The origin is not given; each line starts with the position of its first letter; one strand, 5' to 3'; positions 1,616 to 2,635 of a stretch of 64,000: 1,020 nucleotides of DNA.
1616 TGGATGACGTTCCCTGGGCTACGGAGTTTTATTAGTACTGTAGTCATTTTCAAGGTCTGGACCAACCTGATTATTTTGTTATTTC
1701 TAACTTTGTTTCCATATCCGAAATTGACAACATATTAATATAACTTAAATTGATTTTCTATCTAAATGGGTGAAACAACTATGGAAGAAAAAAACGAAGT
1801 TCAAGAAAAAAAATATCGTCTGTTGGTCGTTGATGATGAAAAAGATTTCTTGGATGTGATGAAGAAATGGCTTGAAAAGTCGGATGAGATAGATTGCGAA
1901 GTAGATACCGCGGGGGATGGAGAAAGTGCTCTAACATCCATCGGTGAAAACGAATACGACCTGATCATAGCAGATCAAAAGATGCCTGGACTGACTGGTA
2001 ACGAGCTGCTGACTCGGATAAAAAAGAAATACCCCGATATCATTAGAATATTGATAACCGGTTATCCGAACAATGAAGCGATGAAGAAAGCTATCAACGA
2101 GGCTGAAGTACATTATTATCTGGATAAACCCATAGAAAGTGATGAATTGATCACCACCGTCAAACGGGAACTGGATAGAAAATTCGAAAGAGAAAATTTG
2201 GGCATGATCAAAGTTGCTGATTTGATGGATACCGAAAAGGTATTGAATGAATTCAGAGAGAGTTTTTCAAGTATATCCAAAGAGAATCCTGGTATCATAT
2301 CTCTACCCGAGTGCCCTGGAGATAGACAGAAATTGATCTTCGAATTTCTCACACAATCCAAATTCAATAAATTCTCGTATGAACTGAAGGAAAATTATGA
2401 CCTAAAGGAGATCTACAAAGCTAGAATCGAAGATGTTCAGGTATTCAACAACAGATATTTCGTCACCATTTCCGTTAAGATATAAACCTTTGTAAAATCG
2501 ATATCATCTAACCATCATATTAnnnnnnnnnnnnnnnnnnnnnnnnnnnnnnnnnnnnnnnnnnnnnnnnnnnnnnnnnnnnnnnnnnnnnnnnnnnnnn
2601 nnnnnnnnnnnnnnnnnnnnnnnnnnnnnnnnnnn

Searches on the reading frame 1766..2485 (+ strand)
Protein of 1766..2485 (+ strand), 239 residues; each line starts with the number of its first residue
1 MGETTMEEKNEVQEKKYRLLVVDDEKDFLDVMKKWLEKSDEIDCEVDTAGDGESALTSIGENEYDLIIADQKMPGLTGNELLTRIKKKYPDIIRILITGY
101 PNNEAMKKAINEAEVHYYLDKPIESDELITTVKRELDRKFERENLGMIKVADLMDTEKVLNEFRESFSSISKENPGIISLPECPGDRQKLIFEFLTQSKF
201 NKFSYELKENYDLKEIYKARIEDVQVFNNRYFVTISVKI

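Call 3: search_protein_families(library=pfam, proteins=[window:1766-2485:+], max_evalue=1)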
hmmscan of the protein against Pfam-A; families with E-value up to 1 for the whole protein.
window:1766-2485:+ (239 aa): 1 family
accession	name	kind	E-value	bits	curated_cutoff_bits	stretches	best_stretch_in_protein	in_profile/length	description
PF00072.30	Response_reg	-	2.1e-24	86.3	30.2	1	20-132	2-110/111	Response regulator receiver domain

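Call 4: search_protein_families(library=ncbifam, proteins=[window:1766-2485:+], max_evalue=1)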
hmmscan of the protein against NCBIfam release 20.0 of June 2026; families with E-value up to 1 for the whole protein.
window:1766-2485:+ (239 aa): 97 families (the best 25 are shown)
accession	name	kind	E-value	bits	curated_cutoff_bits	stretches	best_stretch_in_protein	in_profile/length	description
NF053512.1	nitric_RR_NosR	exception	3.6e-33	115.2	400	1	19-143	1-123/422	response regulator c-di-GMP phosphodiesterase, NosR family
NF052313.1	T9SS_RR_PorX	equivalog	1.6e-19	70.1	300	1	18-139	2-119/513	T9SS response regulator signal transducer PorX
TIGR01818.1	ntrC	equivalog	4.5e-17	62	558.6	1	20-145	2-123/463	nitrogen regulation protein NR(I)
NF051870.1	NAssimRespRegNtrX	equivalog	1.7e-15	56.8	600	1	19-177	4-165/452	nitrogen assimilation response regulator NtrX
NF040534.1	resp_reg_YycF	equivalog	2.5e-13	49.8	340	1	18-143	2-122/231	response regulator YycF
TIGR02875.1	spore_0_A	equivalog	7.2e-13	48.4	200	1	16-136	2-122/262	sporulation transcription factor Spo0A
NF046020.1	HisKinCckABruc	equivalog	8.8e-13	47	1000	1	9-137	743-868/868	cell cycle histidine kinase CckA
NF041734.1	resp_reg_RppA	equivalog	2.2e-12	46.8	250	1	18-154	2-135/229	two-component system response regulator RppA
NF052574.1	HisKinEspCMyxo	equivalog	3.2e-12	45.4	1200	1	7-137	656-784/785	serine histidine kinase EspC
NF041946.1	LuxO_transreg_Vib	equivalog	3.3e-12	45.9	800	1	41-142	18-118/463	quorum-sensing sigma-54 dependent transcriptional regulator LuxO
NF010076.0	PRK13557.1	subfamily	3.5e-12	45.5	631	1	8-137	407-534/540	histidine kinase famiy protein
NF046022.1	RespRegCpdRBruc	equivalog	3.8e-12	46.2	180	1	18-135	3-116/120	cell cycle two-component system response regulator CpdR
NF008176.1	PRK10923.1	equivalog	5.6e-12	45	620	1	18-144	5-127/469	nitrogen regulation protein NR(I)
NF006900.1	PRK09390.1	equivalog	7e-12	45.3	255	1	16-142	4-126/203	response regulator FixJ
NF033118.1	vanR-O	exception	7.2e-12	45.2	505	1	17-144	4-126/233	vancomycin resistance response regulator transcription factor VanR-O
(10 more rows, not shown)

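Call 7: find_homologous_proteins(query=window:1766-2485:+)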
Query window:1766-2485:+ (239 aa): 97 proteins with E <= 0.001 among 486 candidates.
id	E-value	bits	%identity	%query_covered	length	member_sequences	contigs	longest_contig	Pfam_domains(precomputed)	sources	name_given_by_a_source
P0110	3.0e-150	516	100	100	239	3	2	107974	PF00072.31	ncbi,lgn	-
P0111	1.2e-126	439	85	100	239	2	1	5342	PF00072.31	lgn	-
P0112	2.9e-71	258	53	96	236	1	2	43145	PF00072.31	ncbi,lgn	ncbi:MAG: response regulator [Thermoplasmatota archaeon]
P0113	2.5e-70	255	53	97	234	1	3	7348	PF00072.31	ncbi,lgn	ncbi:MAG: response regulator [Candidatus Saliniplasma sp.]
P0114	2.5e-69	252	52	94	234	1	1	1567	PF00072.31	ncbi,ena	-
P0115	2.1e-67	245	52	95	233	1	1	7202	PF00072.31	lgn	-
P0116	1.3e-62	230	49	96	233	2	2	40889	PF00072.31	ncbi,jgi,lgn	-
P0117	2.9e-61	225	47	96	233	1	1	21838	PF00072.31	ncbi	-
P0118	4.6e-61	225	49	95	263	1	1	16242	PF00072.31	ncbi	-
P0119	5.1e-60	221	48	95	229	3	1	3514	PF00072.31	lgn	-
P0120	3.3e-58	215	46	95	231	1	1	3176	PF00072.31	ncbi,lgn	-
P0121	1.9e-54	203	60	69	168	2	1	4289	PF00072.31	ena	-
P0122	1.4e-36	144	38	96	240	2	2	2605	PF00072.31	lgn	-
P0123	6.7e-35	139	38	97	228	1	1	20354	PF00072.31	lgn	-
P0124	1.5e-28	118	35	95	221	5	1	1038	PF00072.31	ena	-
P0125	3.4e-28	117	32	94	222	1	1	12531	PF00072.31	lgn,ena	-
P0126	4.2e-22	97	26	70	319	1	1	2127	PF00072.31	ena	-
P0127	4.4e-22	97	36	49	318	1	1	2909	PF00072.31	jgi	-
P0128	1.1e-19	89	43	54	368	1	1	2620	PF00211.26,PF00072.31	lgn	-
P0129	4.9e-18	84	33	50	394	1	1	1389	PF00072.31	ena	-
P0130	2.9e-17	81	41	53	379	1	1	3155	PF13581.13,PF02518.32,PF00512.32,PF00072.31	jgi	jgi:signal transduction histidine kinase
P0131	2.0e-16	79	31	64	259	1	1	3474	PF23198.2,PF00072.31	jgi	jgi:two-component system, NtrC family, response regulator HydG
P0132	3.6e-16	78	36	67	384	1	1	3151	PF02518.32,PF00512.32,PF00072.31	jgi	jgi:signal transduction histidine kinase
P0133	3.8e-16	78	42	52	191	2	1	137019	PF00072.31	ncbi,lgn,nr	ncbi:MAG: response regulator [Deltaproteobacteria bacterium]|nr:response regulator [Deltaproteobacte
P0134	1.3e-15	76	32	67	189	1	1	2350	PF00072.31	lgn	-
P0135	1.8e-15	75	39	52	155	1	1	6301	PF00072.31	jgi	jgi:DNA-binding NtrC family response regulator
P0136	2.8e-15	75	41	53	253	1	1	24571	PF01597.26,PF00072.31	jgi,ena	-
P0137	3.0e-15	75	39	55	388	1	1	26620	PF02518.32,PF00512.32,PF00072.31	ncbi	-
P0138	4.8e-15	74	35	67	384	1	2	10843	PF02518.32,PF00512.32,PF00072.31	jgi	jgi:signal transduction histidine kinase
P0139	5.2e-15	74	37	56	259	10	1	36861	PF00072.31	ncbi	-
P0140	7.7e-15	73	37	56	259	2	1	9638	PF00072.31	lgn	-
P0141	8.2e-15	73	32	52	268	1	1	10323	PF23198.2,PF00072.31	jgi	-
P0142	1.7e-14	72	37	56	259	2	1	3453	PF00072.31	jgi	-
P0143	2.0e-14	72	39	57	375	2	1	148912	PF13487.13,PF01966.29,PF00072.31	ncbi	-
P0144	3.3e-14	71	33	69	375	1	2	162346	PF13487.13,PF01966.29,PF00072.31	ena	-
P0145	3.3e-14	71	33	69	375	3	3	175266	PF13487.13,PF01966.29,PF00072.31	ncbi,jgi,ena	jgi:response regulator RpfG family c-di-GMP phosphodiesterase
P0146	5.7e-14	70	34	61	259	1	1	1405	PF00072.31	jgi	jgi:response regulator RpfG family c-di-GMP phosphodiesterase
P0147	6.2e-14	70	39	54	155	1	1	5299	PF00072.31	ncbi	ncbi:MAG: response regulator, partial [Candidatus Zixiibacteriota bacterium]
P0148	6.4e-14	70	38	63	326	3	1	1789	PF00990.27,PF00072.31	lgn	-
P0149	8.1e-14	70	32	51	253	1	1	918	PF23198.2,PF00072.31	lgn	-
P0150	1.4e-13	69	34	61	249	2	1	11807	PF00072.31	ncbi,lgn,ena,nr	ncbi:MAG: response regulator [Proteobacteria bacterium]|nr:response regulator [Pseudomonadota bacter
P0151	1.7e-13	69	29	82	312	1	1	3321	PF00158.33,PF14532.13,PF07728.21,PF00072.31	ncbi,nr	ncbi:MAG: sigma-54-dependent Fis family transcriptional regulator, partial [Deltaproteobacteria bact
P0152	1.8e-13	69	34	50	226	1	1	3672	PF00072.31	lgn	-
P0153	2.3e-13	69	32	51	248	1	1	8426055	PF23198.2,PF00072.31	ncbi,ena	-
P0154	2.4e-13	68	36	56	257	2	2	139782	PF00072.31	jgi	jgi:response regulator RpfG family c-di-GMP phosphodiesterase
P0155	2.6e-13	68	37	54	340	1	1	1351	PF00072.31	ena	-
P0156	3.1e-13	68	38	34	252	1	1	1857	PF23198.2,PF00072.31,PF20161.6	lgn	-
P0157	5.8e-13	67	36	62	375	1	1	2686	PF13581.13,PF02518.32,PF00512.32,PF00072.31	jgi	jgi:signal transduction histidine kinase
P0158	1.2e-12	66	35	51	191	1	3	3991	PF12728.14,PF00072.31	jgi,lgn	jgi:excisionase family DNA binding protein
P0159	1.3e-12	66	34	48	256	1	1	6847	PF23198.2,PF00072.31,PF20161.6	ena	-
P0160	1.4e-12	66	29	62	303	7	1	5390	PF00990.27,PF00072.31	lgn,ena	-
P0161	3.1e-12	65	40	48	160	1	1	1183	PF00072.31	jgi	-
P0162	3.6e-12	65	36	54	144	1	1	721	PF00072.31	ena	-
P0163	6.1e-12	64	32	71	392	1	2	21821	PF00072.31,PF07228.18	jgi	jgi:phosphoserine phosphatase RsbU/P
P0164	1.1e-11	63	35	49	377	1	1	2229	PF00072.31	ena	-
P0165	5.4e-11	61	40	53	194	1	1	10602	PF00072.31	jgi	-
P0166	1.4e-10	59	37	48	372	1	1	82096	PF02518.32,PF00512.32,PF00072.31,PF14501.13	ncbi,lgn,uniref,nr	ncbi:hybrid sensor histidine kinase/response regulator [Solitalea sp. MAHUQ-68]|uniref:histidine kin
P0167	5.6e-10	57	36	51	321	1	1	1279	PF02518.32,PF00072.31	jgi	jgi:two-component system NtrC family sensor kinase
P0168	6.0e-10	57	36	52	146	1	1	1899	PF00072.31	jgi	jgi:DNA-binding NtrC family response regulator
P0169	6.1e-10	57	38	53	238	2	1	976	PF00486.35,PF00072.31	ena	-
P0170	6.9e-10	57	36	51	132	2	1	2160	PF00072.31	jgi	jgi:two-component system C4-dicarboxylate transport response regulator DctD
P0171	8.4e-10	57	30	73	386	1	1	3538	PF00072.31,PF07228.18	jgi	jgi:serine phosphatase RsbU (regulator of sigma subunit)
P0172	1.1e-9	56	36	47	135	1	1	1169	PF00072.31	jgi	jgi:two-component system response regulator VicR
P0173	2.0e-9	56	36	47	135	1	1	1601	PF00072.31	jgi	jgi:DNA-binding response OmpR family regulator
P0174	1.1e-8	53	37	51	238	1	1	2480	PF00486.35,PF00072.31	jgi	-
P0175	1.1e-8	53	37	51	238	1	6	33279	PF00486.35,PF00072.31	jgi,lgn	-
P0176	1.1e-8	53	37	51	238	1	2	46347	PF00486.35,PF00072.31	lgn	-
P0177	1.1e-8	53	37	49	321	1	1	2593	PF22335.2,PF00990.27,PF00072.31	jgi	jgi:diguanylate cyclase (GGDEF)-like protein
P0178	1.9e-8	52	37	51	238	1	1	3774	PF00486.35,PF00072.31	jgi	-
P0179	2.4e-8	52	34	50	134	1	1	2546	PF00072.31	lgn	-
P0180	3.2e-8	52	35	53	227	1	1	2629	PF00486.35,PF00072.31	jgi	jgi:DNA-binding response OmpR family regulator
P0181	3.4e-8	52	36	52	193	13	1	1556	PF00072.31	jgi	jgi:DNA-binding NtrC family response regulator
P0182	4.1e-8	51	46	34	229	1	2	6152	PF00486.35,PF00072.31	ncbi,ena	-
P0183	1.2e-7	50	37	50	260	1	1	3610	PF00072.31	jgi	jgi:DNA-binding response OmpR family regulator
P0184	1.9e-7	49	34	53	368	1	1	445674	PF13487.13,PF01966.29,PF00072.31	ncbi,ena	-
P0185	2.9e-7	49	35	51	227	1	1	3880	PF00486.35,PF00072.31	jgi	-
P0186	8.2e-7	47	43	34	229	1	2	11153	PF00486.35,PF00072.31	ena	-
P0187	1.2e-6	47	30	54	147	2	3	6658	PF00072.31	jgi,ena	jgi:CheY-like chemotaxis protein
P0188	1.2e-6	47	33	51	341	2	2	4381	PF08668.19,PF13487.13,PF01966.29,PF00072.31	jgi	jgi:putative two-component system response regulator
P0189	1.8e-6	46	42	34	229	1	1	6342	PF00486.35,PF00072.31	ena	-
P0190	1.8e-6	46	42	34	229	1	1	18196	PF00486.35,PF00072.31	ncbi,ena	-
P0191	1.9e-6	46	31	54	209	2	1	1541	PF08448.17,PF00989.32,PF00072.31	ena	-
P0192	2.3e-6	46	43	34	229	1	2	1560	PF00486.35,PF00072.31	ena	-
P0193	5.3e-6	44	30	54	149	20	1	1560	PF00072.31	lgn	-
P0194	7.3e-6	44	35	55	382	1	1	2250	PF02518.32,PF00512.32,PF00072.31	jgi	jgi:DNA-binding response OmpR family regulator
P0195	7.5e-6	44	32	54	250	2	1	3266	PF00072.31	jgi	jgi:DNA-binding response OmpR family regulator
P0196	2.6e-5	42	34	48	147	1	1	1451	PF00072.31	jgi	jgi:CheY-like chemotaxis protein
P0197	4.5e-5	41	33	52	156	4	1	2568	PF00072.31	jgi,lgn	jgi:DNA-binding response OmpR family regulator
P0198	6.6e-5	41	36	55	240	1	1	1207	PF02518.32,PF00072.31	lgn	-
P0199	8.3e-5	41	32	53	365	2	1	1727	PF13487.13,PF01966.29,PF00072.31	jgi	jgi:putative two-component system response regulator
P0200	1.3e-4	40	34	53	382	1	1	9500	PF02518.32,PF00512.32,PF00072.31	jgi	jgi:DNA-binding response OmpR family regulator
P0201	1.3e-4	40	29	54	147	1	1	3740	PF00072.31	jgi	jgi:DNA-binding response OmpR family regulator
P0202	2.8e-4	39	31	57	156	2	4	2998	PF00072.31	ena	-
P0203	2.9e-4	39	32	61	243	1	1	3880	PF00486.35,PF00072.31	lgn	-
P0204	4.9e-4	38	31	57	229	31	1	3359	PF00486.35,PF00072.31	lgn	-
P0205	5.5e-4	38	32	47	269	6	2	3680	PF00072.31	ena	-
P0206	9.1e-4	37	30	57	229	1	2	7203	PF00486.35,PF00072.31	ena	-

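Call 37: find_encoding_contigs(protein=P0112, flank=6000, max_places=2)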
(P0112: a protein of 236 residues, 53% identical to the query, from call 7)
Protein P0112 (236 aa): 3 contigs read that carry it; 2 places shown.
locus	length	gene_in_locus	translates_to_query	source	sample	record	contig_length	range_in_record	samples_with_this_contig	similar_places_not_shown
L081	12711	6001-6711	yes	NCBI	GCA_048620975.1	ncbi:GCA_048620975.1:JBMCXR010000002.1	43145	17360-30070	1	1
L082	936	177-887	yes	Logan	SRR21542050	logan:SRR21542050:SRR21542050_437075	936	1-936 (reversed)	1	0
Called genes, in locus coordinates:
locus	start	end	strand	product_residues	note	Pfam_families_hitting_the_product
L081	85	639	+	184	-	PF01966:HD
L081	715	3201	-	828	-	PF00403:HMA, PF00122:E1-E2_ATPase, PF00702:Hydrolase, PF08282:Hydrolase_3 (faint)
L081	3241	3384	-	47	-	PF04945:YHS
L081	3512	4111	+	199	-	PF01047:MarR, PF08279:HTH_11 (weak), PF13404:HTH_AsnC-type, PF13412:HTH_24, PF01037:AsnC_trans_reg (weak), PF08394:Arc_trans_TRASH (weak), PF24273:TRASH_HVO_1752_C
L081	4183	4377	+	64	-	-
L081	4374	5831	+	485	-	PF00474:SSF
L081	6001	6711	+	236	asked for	PF00072:Response_reg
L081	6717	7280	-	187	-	PF14512:TM1586_NiRdase (faint), PF00881:Nitroreductase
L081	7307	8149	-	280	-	PF02775:TPP_enzyme_C, PF12367:PFO_beta_C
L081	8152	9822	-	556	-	PF01558:POR, PF01855:POR_N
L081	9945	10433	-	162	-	PF00210:Ferritin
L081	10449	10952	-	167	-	PF02915:Rubrerythrin, PF21349:RUBY_RBDX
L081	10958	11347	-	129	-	PF06397:Desulfoferrod_N, PF01880:Desulfoferrodox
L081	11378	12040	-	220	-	PF00578:AhpC-TSA, PF08534:Redoxin, PF10417:1-cysPrx_C (weak)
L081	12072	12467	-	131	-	PF01880:Desulfoferrodox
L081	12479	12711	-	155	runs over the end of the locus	PF00578:AhpC-TSA, PF08534:Redoxin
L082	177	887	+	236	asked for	PF00072:Response_reg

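Call 38: find_encoding_contigs(protein=P0116, flank=6000, max_places=2)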
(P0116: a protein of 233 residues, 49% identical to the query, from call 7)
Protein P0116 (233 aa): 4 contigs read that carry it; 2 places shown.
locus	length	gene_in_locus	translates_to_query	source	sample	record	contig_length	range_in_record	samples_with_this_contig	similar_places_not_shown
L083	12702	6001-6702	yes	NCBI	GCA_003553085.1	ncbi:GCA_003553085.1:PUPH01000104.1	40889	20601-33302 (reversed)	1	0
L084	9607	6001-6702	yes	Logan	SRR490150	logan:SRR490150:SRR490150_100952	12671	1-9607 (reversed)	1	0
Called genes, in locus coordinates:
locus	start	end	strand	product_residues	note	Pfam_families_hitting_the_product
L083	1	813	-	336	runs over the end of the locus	PF01798:Nop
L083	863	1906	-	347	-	PF04981:NMD3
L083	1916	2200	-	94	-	PF04242:DUF424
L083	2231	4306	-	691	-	PF17207:MCM_OB, PF00493:MCM, PF07728:AAA_5 (weak), PF01078:Mg_chelatase (weak), PF17855:MCM_lid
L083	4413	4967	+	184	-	PF01966:HD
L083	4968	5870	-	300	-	PF00890:FAD_binding_2 (faint), PF01134:GIDA (faint), PF03486:HI0933_like (weak), PF07992:Pyr_redox_2, PF13738:Pyr_redox_3 (weak)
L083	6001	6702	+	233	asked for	PF00072:Response_reg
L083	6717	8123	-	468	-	PF13173:AAA_14, PF13635:DUF4143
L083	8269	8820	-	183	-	PF14512:TM1586_NiRdase (faint), PF00881:Nitroreductase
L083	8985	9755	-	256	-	PF13635:DUF4143, PF08279:HTH_11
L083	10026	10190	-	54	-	-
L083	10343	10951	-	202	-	PF01558:POR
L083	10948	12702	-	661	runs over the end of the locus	PF01855:POR_N, PF02775:TPP_enzyme_C, PF00037:Fer4 (weak)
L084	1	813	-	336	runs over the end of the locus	PF01798:Nop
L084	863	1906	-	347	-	PF04981:NMD3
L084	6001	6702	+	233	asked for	PF00072:Response_reg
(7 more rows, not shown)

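Call 39: find_encoding_contigs(protein=P0117, flank=6000, max_places=2)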
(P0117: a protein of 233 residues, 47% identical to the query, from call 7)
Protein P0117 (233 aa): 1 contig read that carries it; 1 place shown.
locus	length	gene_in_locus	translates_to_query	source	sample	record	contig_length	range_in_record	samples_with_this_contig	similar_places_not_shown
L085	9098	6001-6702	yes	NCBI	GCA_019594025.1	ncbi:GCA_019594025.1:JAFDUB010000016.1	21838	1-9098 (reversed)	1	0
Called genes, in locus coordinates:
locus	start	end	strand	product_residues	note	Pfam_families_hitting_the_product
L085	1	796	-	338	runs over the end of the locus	PF01798:Nop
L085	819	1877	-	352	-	PF04981:NMD3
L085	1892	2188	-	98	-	PF04242:DUF424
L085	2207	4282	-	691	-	PF17207:MCM_OB, PF00493:MCM, PF07728:AAA_5 (weak), PF01078:Mg_chelatase (weak), PF17855:MCM_lid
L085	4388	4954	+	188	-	PF01966:HD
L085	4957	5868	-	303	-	PF00890:FAD_binding_2 (faint), PF01134:GIDA (faint), PF03486:HI0933_like (weak), PF07992:Pyr_redox_2, PF13738:Pyr_redox_3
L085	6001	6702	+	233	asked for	PF00072:Response_reg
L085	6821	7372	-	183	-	PF14512:TM1586_NiRdase (faint), PF00881:Nitroreductase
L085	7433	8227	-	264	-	PF01814:Hemerythrin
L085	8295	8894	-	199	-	PF01558:POR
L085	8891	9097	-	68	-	?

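Call 40: find_encoding_contigs(protein=P0123, flank=6000, max_places=2)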
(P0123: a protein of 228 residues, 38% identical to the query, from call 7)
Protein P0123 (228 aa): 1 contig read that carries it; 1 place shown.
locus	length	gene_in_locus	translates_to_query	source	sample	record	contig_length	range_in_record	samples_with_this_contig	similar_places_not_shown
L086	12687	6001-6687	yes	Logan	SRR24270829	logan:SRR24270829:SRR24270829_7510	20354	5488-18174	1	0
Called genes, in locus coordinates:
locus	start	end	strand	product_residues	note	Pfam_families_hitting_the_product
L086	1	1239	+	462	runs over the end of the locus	PF03486:HI0933_like (faint), PF07992:Pyr_redox_2, PF13450:NAD_binding_8 (faint), PF13738:Pyr_redox_3, PF00070:Pyr_redox, PF02852:Pyr_redox_dim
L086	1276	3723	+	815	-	PF00690:Cation_ATPase_N, PF00122:E1-E2_ATPase, PF00702:Hydrolase, PF08282:Hydrolase_3 (faint)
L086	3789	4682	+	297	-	PF03168:LEA_2 (weak), PF00041:fn3 (weak)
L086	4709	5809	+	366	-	PF00512:HisKA, PF02518:HATPase_c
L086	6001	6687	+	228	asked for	PF00072:Response_reg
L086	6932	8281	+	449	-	PF00324:AA_permease, PF13520:AA_permease_2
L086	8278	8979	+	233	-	PF01135:PCMT, PF01209:Ubie_methyltran, PF02353:CMAS, PF13847:Methyltransf_31, PF08241:Methyltransf_11, PF08242:Methyltransf_12, PF13649:Methyltransf_25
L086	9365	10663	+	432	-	PF00324:AA_permease, PF13520:AA_permease_2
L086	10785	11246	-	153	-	-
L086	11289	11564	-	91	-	PF13459:Fer4_15, PF13370:Fer4_13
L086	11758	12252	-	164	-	-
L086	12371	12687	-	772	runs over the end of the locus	PF01022:HTH_5 (weak), PF00989:PAS, PF08448:PAS_4, PF13426:PAS_9, PF08447:PAS_3, PF13426:PAS_9, PF00989:PAS, PF08448:PAS_4, +2 more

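Call 68: find_encoding_contigs(protein=P0113, flank=5000, max_places=1)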
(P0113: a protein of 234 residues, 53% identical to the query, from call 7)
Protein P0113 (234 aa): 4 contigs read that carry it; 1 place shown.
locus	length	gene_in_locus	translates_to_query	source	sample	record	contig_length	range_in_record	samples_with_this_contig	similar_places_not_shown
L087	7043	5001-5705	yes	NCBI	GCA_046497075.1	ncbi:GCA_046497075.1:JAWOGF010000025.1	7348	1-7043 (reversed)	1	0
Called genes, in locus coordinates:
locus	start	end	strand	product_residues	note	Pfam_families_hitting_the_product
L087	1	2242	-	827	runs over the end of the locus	PF00403:HMA, PF00122:E1-E2_ATPase, PF00702:Hydrolase, PF08282:Hydrolase_3 (faint)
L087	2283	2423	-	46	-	PF04945:YHS, PF24273:TRASH_HVO_1752_C (weak)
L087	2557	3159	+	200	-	PF01047:MarR, PF01978:TrmB (faint), PF12802:MarR_2 (weak), PF13404:HTH_AsnC-type (faint), PF13412:HTH_24, PF01037:AsnC_trans_reg, PF08394:Arc_trans_TRASH (weak), PF24273:TRASH_HVO_1752_C, +1 more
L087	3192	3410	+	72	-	-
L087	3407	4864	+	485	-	PF00474:SSF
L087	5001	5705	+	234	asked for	PF00072:Response_reg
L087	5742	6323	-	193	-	PF14512:TM1586_NiRdase (weak), PF00881:Nitroreductase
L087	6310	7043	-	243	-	PF02775:TPP_enzyme_C, PF12367:PFO_beta_C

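Call 69: find_encoding_contigs(protein=P0118, flank=5000, max_places=1)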
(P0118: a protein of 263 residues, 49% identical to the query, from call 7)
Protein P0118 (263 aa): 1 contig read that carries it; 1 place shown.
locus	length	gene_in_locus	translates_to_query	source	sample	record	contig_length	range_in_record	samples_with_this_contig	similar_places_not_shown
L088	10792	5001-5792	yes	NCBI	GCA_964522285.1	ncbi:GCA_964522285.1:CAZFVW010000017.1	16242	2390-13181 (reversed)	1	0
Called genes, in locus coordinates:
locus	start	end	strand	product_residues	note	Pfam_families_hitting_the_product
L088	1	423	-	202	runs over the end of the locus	-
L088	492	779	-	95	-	-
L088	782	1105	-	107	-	-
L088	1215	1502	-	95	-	PF22277:EncFtn-like, PF02915:Rubrerythrin, PF09537:DUF2383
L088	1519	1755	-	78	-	PF00462:Glutaredoxin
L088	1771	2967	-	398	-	PF00753:Lactamase_B, PF19583:ODP, PF00258:Flavodoxin_1 (weak)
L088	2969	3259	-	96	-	PF00301:Rubredoxin, PF21349:RUBY_RBDX (faint)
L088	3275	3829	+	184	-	PF01966:HD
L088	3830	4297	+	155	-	PF00293:NUDIX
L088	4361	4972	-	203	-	PF01184:Gpr1_Fun34_YaaH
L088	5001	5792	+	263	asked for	PF00072:Response_reg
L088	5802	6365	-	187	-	PF14512:TM1586_NiRdase (weak), PF00881:Nitroreductase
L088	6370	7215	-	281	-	PF02775:TPP_enzyme_C, PF12367:PFO_beta_C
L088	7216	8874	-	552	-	PF01558:POR, PF01855:POR_N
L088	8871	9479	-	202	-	PF01558:POR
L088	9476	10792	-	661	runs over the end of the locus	PF01855:POR_N, PF02775:TPP_enzyme_C, PF00037:Fer4 (weak)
